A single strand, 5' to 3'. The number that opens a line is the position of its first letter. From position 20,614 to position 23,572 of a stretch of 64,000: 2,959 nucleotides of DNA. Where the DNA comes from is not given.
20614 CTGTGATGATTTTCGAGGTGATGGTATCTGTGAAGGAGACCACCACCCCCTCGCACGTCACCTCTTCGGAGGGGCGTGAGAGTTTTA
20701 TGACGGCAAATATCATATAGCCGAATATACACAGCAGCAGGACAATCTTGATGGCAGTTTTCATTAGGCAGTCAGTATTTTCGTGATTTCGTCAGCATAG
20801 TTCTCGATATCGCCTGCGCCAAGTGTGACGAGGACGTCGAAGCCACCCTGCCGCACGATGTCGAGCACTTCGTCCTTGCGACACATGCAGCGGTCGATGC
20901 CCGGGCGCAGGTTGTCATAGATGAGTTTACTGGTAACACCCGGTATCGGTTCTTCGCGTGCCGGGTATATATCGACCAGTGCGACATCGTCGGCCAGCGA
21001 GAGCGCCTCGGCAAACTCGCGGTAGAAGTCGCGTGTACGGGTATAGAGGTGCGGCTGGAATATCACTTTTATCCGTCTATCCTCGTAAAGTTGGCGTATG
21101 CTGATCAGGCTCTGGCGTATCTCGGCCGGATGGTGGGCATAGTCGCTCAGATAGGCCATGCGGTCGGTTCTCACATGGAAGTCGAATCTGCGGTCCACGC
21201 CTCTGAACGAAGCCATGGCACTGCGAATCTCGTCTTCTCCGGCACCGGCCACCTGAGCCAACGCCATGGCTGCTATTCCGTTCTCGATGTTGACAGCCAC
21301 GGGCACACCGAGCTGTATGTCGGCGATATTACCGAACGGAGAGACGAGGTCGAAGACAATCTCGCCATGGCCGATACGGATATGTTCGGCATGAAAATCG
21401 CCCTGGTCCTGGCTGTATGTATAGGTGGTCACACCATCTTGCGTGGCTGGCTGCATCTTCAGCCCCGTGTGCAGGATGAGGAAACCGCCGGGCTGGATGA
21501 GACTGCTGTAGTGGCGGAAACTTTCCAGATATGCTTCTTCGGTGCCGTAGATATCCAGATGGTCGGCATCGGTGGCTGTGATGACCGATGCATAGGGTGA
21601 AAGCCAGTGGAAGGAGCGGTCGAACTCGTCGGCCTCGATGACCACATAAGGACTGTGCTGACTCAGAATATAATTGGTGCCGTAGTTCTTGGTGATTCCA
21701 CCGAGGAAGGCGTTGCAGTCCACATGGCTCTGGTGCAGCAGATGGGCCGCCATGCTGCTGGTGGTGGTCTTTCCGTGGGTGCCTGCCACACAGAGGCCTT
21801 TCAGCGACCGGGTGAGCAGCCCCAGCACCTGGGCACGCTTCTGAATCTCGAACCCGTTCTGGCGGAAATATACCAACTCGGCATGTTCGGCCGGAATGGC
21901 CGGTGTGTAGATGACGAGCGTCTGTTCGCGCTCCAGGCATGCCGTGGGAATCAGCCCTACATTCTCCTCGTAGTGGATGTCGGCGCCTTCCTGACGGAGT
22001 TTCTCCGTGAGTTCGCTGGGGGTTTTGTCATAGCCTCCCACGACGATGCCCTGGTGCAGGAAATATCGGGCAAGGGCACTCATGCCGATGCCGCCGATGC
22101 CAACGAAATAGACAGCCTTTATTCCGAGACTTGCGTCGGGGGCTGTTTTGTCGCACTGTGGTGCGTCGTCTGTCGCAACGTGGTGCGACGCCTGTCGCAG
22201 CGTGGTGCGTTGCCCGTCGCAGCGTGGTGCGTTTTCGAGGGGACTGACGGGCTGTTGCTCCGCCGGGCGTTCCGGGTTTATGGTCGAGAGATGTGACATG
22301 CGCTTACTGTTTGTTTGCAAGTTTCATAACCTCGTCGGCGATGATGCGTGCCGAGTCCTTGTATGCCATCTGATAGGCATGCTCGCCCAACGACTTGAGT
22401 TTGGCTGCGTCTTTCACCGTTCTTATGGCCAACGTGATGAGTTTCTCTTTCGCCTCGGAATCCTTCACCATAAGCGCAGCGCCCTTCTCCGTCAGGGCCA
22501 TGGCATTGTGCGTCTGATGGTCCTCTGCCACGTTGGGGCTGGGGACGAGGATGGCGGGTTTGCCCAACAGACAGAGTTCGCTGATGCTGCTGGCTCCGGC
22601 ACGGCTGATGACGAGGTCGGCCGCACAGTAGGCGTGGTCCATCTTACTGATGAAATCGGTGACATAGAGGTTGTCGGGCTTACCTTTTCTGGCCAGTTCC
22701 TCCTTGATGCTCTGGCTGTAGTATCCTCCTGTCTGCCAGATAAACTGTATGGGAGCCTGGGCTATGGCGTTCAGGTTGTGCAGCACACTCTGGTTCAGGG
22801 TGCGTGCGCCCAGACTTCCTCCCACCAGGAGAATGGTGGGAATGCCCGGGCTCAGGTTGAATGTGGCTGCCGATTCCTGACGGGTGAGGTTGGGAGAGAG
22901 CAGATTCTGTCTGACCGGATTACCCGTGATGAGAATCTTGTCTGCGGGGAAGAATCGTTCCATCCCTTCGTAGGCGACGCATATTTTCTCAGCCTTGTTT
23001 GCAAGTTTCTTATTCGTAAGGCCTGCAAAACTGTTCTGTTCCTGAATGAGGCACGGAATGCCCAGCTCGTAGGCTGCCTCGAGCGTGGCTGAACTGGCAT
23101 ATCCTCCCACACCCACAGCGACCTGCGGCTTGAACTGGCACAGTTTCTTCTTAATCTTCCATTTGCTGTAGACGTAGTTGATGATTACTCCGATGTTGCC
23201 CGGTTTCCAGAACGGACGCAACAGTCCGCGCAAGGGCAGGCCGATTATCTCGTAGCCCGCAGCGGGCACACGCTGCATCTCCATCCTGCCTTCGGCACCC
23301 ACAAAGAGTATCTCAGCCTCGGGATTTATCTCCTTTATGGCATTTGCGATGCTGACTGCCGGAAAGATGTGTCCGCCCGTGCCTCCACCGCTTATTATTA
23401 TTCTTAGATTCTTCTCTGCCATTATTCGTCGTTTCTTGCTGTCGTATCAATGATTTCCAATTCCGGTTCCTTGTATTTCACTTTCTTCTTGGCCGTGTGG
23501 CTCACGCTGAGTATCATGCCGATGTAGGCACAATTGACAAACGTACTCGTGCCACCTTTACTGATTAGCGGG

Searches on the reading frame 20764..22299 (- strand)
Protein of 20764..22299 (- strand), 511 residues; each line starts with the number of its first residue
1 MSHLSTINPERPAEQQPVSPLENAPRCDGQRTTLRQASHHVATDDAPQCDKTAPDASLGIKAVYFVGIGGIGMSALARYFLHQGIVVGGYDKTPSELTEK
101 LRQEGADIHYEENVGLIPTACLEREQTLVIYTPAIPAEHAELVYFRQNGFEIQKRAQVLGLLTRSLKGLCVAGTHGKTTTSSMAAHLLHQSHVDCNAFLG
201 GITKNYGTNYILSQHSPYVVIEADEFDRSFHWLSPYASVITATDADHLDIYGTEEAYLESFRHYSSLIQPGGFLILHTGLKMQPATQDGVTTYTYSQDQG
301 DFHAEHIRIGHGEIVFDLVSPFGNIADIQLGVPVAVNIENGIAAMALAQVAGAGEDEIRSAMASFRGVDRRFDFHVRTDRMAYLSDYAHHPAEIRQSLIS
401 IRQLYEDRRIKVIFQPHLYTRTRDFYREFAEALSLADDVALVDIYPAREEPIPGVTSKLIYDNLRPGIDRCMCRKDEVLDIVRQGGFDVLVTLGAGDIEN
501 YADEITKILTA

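Call 12: search_protein_families(library=pfam, proteins=[window:20764-22299:-])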
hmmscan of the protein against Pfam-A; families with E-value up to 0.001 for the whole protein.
window:20764-22299:- (511 aa): 3 families
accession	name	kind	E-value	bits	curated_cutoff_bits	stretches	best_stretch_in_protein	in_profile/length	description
PF08245.18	Mur_ligase_M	-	3.2e-19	70.1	24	1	171-348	1-200/200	Mur ligase middle domain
PF01225.30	Mur_ligase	-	4.8e-18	65.8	21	1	63-164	2-92/95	Mur ligase family, catalytic domain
PF02875.26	Mur_ligase_C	-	4.4e-12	47.4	28.4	1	370-469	1-96/127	Mur ligase, glutamate ligase domain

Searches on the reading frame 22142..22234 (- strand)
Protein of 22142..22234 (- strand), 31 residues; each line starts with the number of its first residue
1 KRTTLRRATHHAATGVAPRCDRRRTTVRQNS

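Call 70: search_protein_representatives(alignment_id=A2)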
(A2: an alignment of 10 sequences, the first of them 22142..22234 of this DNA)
Query: 10 sequences, 31 profile positions. Proteins with E-value up to 0.001 (for the whole library): 17; up to 1e-10: 0; up to 1e-30: 0. The best 17 are listed.
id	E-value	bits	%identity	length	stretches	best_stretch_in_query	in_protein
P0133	1.8e-09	53.4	-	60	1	1-30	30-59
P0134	6.0e-09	51.7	-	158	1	1-30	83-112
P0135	1.6e-08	50.4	-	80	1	1-30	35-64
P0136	5.6e-07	45.4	-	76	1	1-29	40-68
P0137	4.2e-06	42.7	-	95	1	9-30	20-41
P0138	4.1e-05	39.5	-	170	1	1-26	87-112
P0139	7.6e-05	38.6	-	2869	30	16-28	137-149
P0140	1.0e-04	38.2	-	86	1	2-30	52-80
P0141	1.1e-04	38.1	-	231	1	1-29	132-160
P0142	1.2e-04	38.0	-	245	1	1-29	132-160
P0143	2.1e-04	37.2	-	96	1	9-31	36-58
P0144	2.5e-04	37.0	-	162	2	2-29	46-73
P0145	4.7e-04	36.1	-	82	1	8-30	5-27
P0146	4.7e-04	36.1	-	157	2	1-29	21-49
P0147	4.8e-04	36.1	-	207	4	10-29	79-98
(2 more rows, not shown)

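Call 72: find_encoding_contigs(protein=P0133, flank=10000, max_places=10)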
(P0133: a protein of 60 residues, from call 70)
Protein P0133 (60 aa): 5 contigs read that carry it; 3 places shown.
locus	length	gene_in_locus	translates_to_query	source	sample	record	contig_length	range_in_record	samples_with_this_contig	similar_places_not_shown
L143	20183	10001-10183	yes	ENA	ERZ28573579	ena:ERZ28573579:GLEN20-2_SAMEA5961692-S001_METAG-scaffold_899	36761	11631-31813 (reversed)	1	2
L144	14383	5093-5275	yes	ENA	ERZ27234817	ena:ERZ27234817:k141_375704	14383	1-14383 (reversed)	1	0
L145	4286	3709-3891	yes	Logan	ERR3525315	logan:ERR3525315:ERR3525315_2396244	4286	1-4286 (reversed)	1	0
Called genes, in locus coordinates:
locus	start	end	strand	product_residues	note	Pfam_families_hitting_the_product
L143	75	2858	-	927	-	PF03382:DUF285, PF12799:LRR_4 (faint), PF13855:LRR_8 (faint), PF23952:LRR_EndoS (faint), PF25013:LRR_Zer-1 (faint), PF13516:LRR_6 (faint), PF03382:DUF285, PF00404:Dockerin_1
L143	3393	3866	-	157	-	-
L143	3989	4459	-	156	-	-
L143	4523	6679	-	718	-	PF03477:ATP-cone, PF13597:NRDD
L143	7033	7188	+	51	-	-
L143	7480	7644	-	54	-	-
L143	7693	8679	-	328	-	PF14391:DUF4421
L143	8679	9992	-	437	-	PF00370:FGGY_N, PF02782:FGGY_C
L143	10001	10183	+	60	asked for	-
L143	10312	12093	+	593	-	PF00009:GTP_EFTU, PF00071:Ras (weak), PF03144:GTP_EFTU_D2, PF14492:EFG_III (faint), PF00679:EFG_C, PF06421:LepA_C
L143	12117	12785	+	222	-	PF00027:cNMP_binding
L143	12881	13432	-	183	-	PF21349:RUBY_RBDX, PF02915:Rubrerythrin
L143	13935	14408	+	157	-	PF04246:RseC_MucC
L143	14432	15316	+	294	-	PF04060:FeS, PF12838:Fer4_7 (weak), PF14697:Fer4_21 (weak), PF00037:Fer4, PF12797:Fer4_2 (weak), PF12837:Fer4_6 (weak), PF12838:Fer4_7, PF00037:Fer4, +7 more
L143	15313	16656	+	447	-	PF13375:RnfC_N, PF01512:Complex1_51K, PF10531:SLBB, PF13237:Fer4_10 (weak), PF13534:Fer4_17 (faint), PF12797:Fer4_2 (faint), PF12838:Fer4_7 (weak), PF13187:Fer4_9 (weak)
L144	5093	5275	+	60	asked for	-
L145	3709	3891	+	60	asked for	-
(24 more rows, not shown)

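Call 74: find_encoding_contigs(protein=P0147, flank=10000, max_places=6)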
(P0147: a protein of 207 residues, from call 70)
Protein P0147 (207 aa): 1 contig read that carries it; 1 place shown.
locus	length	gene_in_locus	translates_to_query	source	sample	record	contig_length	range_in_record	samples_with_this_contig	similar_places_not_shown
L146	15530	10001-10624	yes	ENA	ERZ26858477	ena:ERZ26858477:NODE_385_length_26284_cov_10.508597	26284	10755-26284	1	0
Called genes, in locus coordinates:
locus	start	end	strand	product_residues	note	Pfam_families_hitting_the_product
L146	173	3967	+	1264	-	PF13802:Gal_mutarotas_2, PF01055:Glyco_hydro_31_2nd, PF21365:Glyco_hydro_31_3rd, PF17137:DUF5110, PF00041:fn3 (weak), PF00754:F5_F8_type_C, PF00404:Dockerin_1 (weak), PF00963:Cohesin (weak)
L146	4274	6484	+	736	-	PF03477:ATP-cone, PF13597:NRDD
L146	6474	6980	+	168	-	PF13353:Fer4_12, PF04055:Radical_SAM (weak)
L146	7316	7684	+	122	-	-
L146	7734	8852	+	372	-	PF17170:DUF5128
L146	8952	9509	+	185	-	-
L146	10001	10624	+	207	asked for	-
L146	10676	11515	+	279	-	PF00657:Lipase_GDSL (weak), PF13472:Lipase_GDSL_2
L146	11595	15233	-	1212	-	PF25788:Ig_Rha78A_N, PF08531:Bac_rhamnosid_N, PF05592:Bac_rhamnosid, PF17389:Bac_rhamnosid6H, PF17390:Bac_rhamnosid_C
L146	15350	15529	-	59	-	?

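Call 76: find_encoding_contigs(protein=P0134, flank=10000, max_places=10)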
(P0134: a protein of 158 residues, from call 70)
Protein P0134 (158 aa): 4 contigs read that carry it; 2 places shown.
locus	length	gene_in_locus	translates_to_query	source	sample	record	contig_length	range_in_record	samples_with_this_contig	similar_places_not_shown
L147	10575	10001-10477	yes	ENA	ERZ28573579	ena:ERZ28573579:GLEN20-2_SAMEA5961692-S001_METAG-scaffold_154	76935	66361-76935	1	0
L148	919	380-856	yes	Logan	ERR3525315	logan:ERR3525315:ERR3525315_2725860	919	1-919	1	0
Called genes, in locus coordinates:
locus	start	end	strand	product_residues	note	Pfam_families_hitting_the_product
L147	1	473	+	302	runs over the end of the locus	PF02965:Met_synt_B12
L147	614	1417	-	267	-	PF22435:MRM3-like_sub_bind, PF00588:SpoU_methylase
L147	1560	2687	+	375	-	-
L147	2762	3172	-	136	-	PF10391:DNA_pol_lambd_f (faint), PF11731:Cdd1 (faint), PF14520:HHH_5 (weak), PF14229:DUF4332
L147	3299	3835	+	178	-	-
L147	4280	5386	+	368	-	PF25917:BSH_RND, PF25973:BSH_CzcB (weak), PF25876:HH_MFP_RND (weak), PF25944:Beta-barrel_RND, PF25989:YknX_C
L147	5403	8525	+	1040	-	PF00873:ACR_tran, PF03176:MMPL (faint)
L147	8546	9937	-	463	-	PF01120:Alpha_L_fucos, PF00754:F5_F8_type_C, PF22633:F5_F8_type_C_2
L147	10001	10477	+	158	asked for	-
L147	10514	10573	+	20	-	?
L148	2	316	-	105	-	?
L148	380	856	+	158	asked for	-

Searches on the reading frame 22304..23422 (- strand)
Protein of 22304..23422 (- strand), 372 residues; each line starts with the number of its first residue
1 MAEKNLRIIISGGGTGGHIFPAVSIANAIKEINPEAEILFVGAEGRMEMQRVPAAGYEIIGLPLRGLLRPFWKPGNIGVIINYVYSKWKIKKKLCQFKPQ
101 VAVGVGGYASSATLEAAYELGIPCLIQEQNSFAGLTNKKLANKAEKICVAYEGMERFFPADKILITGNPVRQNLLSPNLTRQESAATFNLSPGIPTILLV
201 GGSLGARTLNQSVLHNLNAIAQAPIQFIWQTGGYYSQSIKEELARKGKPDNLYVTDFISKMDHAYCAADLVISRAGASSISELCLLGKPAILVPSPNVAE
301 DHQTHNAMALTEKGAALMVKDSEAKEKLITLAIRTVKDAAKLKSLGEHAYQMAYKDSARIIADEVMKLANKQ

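Call 12: search_protein_families(library=pfam, proteins=[window:22304-23422:-])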
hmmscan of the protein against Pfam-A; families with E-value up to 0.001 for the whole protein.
window:22304-23422:- (372 aa): 2 families
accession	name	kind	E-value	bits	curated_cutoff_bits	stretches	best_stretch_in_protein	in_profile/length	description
PF04101.22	Glyco_tran_28_C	-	3.3e-37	128.5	22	1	196-344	1-149/166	Glycosyltransferase family 28 C-terminal domain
PF03033.26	Glyco_transf_28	-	1.8e-25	90.1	26.2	1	8-148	1-138/139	Glycosyltransferase family 28 N-terminal domain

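Call 18: find_encoding_contigs(protein=window:22304-23422:-, flank=10000, max_places=6)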
Protein window:22304-23422:- (372 aa): 5 contigs read that carry it; 2 places shown.
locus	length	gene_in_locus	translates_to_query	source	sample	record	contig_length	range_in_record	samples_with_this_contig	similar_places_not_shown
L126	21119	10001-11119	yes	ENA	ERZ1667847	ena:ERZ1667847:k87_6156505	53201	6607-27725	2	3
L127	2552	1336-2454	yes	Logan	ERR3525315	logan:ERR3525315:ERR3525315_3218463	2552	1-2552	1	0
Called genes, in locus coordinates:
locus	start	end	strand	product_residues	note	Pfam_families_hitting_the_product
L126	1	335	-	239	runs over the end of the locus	PF00160:Pro_isomerase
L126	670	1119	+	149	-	PF02381:MraZ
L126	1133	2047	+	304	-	PF01795:Methyltransf_5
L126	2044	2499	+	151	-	PF19579:FtsL_2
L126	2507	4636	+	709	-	PF03717:PBP_dimer (weak), PF00905:Transpeptidase, PF03793:PASTA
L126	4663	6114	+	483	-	PF01225:Mur_ligase, PF08245:Mur_ligase_M, PF02875:Mur_ligase_C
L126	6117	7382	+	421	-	PF00953:Glycos_transf_4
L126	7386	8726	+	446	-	PF21377:MurD_N, PF21799:MurD-like_N (weak), PF08245:Mur_ligase_M, PF02875:Mur_ligase_C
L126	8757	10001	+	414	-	PF01098:FTSW_RODA_SPOVE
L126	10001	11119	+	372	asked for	PF03033:Glyco_transf_28, PF04101:Glyco_tran_28_C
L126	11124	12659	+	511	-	PF01225:Mur_ligase, PF08245:Mur_ligase_M, PF02875:Mur_ligase_C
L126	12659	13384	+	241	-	-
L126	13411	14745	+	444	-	PF11104:PilM_2 (weak), PF06723:MreB_Mbl (faint), PF02491:SHS2_FTSA, PF14450:FtsA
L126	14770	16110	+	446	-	PF00091:Tubulin, PF12327:FtsZ_C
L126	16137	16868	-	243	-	PF11967:RecO_N, PF02565:RecO_C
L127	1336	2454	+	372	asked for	PF03033:Glyco_transf_28, PF04101:Glyco_tran_28_C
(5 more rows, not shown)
